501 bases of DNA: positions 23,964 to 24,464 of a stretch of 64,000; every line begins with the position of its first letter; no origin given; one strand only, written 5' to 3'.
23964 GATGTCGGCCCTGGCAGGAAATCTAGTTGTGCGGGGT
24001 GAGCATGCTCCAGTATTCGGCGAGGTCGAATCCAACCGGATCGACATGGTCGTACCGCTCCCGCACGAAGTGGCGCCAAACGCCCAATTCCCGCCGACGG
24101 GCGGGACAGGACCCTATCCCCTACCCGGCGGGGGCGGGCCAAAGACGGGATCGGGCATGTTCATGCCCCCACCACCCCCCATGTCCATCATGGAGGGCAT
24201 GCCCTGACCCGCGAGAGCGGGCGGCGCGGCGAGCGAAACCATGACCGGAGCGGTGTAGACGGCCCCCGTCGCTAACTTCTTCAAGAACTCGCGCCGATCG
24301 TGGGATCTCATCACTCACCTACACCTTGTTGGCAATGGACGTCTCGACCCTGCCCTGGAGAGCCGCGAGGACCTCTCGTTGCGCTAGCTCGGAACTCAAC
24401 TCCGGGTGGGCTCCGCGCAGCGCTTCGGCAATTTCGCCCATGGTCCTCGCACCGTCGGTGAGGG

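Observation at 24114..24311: Tat-exported 31-residue Met/Gly/Pro-rich peptide ending in GRG, immediately after a PRMT-like gene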

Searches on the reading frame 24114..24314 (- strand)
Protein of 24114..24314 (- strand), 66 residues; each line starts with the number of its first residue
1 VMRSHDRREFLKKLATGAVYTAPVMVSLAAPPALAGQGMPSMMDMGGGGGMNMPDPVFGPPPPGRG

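Call 3: search_protein_families(library=pfam, proteins=[window:24114-24314:-], max_evalue=0.01)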
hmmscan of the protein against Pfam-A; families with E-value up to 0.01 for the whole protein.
window:24114-24314:- (66 aa): 0 families

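Call 4: search_protein_families(library=ncbifam, proteins=[window:24114-24314:-], max_evalue=0.01)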
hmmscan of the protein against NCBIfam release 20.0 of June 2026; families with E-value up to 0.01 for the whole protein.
window:24114-24314:- (66 aa): 0 families

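Call 7: find_homologous_proteins(query=window:24114-24311:-, max_evalue=10)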
Query window:24114-24311:- (65 aa): 10 proteins with E <= 10 among 12 candidates.
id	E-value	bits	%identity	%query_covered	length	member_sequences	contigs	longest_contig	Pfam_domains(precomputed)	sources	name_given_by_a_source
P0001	5.8e-35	136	100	100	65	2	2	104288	-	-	-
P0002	2.8e-26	108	97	60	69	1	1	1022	-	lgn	-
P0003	5.8e-25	104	73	80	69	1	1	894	-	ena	-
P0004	9.4e-24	100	86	55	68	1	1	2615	-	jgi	jgi:hypothetical protein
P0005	4.7e-21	92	73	75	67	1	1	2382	-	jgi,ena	jgi:hypothetical protein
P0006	2.5e-19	86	68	95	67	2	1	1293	-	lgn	-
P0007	2.8e-19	86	75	100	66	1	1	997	-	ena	-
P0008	3.1e-12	64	75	31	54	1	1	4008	-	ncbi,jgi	jgi:hypothetical protein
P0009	3.7e-6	45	78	49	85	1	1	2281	-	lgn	-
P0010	3.2e-5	42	78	49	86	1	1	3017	-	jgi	-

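Call 26: search_protein_families(library=ncbifam, alignment_id=A2, max_evalue=10)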
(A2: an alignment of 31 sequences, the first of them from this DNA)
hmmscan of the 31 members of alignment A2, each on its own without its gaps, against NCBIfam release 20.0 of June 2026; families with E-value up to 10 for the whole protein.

A. member 1, seq(65 aa): 3 families
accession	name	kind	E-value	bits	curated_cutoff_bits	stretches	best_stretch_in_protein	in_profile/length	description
TIGR01409.1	TAT_signal_seq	domain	0.014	15.7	16.7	1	5-28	2-23/29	twin-arginine translocation signal domain-containing protein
TIGR02811.1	formate_TAT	hypoth_equivalog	0.044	14.1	48.45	1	5-23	10-28/66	formate dehydrogenase region TAT target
NF006181.0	PRK08314.1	subfamily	0.18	10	705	1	20-56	300-335/563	long-chain-fatty-acid--CoA ligase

B. families by the number of members that match (of 31 scanned): 8 families
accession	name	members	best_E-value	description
TIGR02811.1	formate_TAT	15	0.0029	formate dehydrogenase region TAT target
TIGR01409.1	TAT_signal_seq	11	0.0088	twin-arginine translocation signal domain-containing protein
TIGR04519.1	MoCo_extend_TAT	1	0.11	TAT-variant-translocated molybdopterin oxidoreductase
NF033849.1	ser_rich_anae_1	1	0.12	serine-rich protein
NF033624.1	HpxX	1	0.15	oxalurate catabolism protein HpxX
NF006181.0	PRK08314.1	1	0.18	long-chain-fatty-acid--CoA ligase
NF010549.0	PRK13942.1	1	0.19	protein-L-isoaspartate O-methyltransferase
NF049861.1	SCO2400_fam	1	0.32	SCO2400 family protein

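Call 27: search_protein_families(library=pfam, alignment_id=A2, max_evalue=10)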
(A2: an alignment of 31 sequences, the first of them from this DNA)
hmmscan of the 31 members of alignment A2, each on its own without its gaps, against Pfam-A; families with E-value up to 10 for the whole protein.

A. member 1, seq(65 aa): 0 families

B. families by the number of members that match (of 31 scanned): 9 families
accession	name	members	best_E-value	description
PF10518.14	TAT_signal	2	0.024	TAT (twin-arginine translocation) pathway signal sequence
PF16208.10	Keratin_2_head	1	0.0021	Keratin type II head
PF22807.2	TrAA12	1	0.0046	TrAA12-like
PF25698.1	EBNA2_Core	1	0.036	EBNA-2 core transactivation domain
PF14336.11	GLUCM-like_C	1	0.075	D-glutamate cyclase-like, C-terminal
PF01623.22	Carla_C4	1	0.23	Carlavirus putative nucleic acid binding protein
PF25688.1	P22_gp7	1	0.66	Bacteriophage P22 DNA ejection protein gp7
PF04568.17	IATP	1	1.4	Mitochondrial ATPase inhibitor, IATP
PF23710.1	DUF7155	1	9.2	Family of unknown function (DUF7155)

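Call 56: search_solved_structures(query=A2, max_evalue=10, show_alignments=3)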
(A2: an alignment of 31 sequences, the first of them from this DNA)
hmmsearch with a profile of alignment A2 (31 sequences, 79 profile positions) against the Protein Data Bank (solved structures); distinct sequences matched with E-value up to 10: 1.
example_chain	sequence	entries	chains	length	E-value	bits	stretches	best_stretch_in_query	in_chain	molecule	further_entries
2r9q_A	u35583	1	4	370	0.61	14.2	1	15-45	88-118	2'-deoxycytidine 5'-triphosphate deaminase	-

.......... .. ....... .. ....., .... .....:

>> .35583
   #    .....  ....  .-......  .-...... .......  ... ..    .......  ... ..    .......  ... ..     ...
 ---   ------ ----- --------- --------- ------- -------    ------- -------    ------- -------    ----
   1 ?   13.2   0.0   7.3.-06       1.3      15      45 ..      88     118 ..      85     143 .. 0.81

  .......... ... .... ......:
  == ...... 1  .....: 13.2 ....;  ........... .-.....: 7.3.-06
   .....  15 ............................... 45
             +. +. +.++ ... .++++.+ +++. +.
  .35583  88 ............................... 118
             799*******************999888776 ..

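Call 65: search_protein_representatives(alignment_id=A3)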
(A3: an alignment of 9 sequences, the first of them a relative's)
Query: 9 sequences, 69 profile positions. Proteins with E-value up to 0.001 (for the whole library): 119; up to 1e-10: 14; up to 1e-30: 1. The best 119 are listed.
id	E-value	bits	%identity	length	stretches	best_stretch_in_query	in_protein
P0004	8.4e-36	138.1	-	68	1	1-69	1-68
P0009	1.0e-28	115.4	-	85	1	1-68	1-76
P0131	1.6e-13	66.7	-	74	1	1-66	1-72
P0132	3.2e-13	65.8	-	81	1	3-64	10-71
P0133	4.2e-12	62.2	-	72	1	1-67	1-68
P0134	4.6e-12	62.0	-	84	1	1-67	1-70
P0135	8.4e-12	61.2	-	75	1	4-66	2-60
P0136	1.0e-11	60.9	-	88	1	4-66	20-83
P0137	1.5e-11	60.4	-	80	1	1-42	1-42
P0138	1.7e-11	60.2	-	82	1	1-66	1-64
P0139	6.3e-11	58.4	-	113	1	5-63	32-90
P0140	6.9e-11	58.3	-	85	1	2-69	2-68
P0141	7.5e-11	58.2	-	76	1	5-65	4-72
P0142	9.6e-11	57.8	-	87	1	5-65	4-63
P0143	2.0e-10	56.8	-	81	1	4-56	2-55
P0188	2.3e-07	47.0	-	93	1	5-55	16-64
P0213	4.0e-06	43.0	-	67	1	5-54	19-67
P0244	6.6e-04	35.9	-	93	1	5-38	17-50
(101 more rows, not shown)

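Call 72: find_encoding_contigs(protein=P0213, flank=7000, max_places=2)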
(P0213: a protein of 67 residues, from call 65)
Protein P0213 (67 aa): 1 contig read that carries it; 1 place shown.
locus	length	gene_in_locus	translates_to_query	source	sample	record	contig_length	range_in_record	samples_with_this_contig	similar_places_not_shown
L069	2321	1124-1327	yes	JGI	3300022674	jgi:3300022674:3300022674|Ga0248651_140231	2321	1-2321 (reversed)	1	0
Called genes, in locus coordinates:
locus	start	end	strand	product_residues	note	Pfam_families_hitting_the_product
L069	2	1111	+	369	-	PF02475:TRM5-TYW2_MTfase (weak), PF22528:PRMT_C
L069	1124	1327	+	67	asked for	-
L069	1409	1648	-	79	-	-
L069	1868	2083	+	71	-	-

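Call 73: find_encoding_contigs(protein=P0188, flank=7000, max_places=2)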
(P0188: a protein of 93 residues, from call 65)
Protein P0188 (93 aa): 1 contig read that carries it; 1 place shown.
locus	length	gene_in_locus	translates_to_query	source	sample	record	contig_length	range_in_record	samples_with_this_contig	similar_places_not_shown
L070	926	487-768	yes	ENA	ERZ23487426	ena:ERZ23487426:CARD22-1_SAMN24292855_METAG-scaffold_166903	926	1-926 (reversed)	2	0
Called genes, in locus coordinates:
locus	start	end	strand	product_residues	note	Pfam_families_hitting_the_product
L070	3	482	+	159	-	?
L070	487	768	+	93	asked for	-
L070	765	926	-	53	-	?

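Call 74: find_encoding_contigs(protein=P0244, flank=7000, max_places=2)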
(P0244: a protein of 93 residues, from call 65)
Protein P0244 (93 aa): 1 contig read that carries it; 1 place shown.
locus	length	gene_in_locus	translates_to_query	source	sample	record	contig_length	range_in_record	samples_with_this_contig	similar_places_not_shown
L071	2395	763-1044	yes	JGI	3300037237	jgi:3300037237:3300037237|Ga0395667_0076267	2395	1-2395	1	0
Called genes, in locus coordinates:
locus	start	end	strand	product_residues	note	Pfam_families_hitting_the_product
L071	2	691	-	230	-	?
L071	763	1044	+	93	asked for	-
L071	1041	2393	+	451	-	?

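Call 81: find_encoding_contigs(protein=P0008, flank=5000, max_places=2)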
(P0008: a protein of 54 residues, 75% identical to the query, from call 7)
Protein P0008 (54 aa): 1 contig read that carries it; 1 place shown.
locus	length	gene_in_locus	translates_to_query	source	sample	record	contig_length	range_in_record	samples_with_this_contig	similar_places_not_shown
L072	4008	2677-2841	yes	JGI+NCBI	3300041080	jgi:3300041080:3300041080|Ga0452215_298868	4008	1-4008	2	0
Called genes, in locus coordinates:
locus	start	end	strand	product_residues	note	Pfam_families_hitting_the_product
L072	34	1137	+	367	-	PF14907:NTP_transf_5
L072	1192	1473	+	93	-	PF05402:PqqD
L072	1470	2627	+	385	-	PF22528:PRMT_C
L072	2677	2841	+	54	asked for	-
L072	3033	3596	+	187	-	-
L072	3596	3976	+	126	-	PF07963:N_methyl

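Call 82: find_encoding_contigs(protein=P0004, flank=5000, max_places=2)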
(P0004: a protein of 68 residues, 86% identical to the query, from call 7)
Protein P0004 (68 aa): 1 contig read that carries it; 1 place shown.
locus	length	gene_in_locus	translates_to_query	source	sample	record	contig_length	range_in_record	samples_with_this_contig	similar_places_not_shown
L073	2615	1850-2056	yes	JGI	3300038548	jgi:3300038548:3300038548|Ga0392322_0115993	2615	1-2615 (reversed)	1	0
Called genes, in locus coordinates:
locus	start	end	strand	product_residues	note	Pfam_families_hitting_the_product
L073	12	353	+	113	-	-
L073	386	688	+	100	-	PF05402:PqqD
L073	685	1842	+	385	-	PF22528:PRMT_C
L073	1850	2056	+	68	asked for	-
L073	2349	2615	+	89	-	?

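Call 83: find_encoding_contigs(protein=P0005, flank=5000, max_places=2)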
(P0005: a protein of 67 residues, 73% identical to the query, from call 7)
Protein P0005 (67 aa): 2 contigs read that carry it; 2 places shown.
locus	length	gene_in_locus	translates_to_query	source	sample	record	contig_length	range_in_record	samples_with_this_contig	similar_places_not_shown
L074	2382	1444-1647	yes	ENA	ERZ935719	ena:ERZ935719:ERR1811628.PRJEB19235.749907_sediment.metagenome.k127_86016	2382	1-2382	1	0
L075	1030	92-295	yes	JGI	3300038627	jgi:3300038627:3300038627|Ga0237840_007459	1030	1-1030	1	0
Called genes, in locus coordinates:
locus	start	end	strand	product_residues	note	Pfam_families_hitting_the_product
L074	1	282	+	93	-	?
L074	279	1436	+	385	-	PF22528:PRMT_C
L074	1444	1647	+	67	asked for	-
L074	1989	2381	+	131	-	?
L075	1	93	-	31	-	?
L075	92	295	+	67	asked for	-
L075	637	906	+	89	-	-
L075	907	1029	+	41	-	?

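Call 88: search_protein_families(library=pfam, proteins=[L072:3033-3596:+], max_evalue=0.001)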
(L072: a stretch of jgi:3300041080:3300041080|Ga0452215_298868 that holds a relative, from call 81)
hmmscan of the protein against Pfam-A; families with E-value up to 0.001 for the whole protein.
L072:3033-3596:+ (187 aa): 1 family
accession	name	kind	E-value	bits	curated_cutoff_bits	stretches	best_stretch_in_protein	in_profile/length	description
PF07963.17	N_methyl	-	0.00023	21.1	21.2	1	3-28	2-27/27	Prokaryotic N-terminal methylation motif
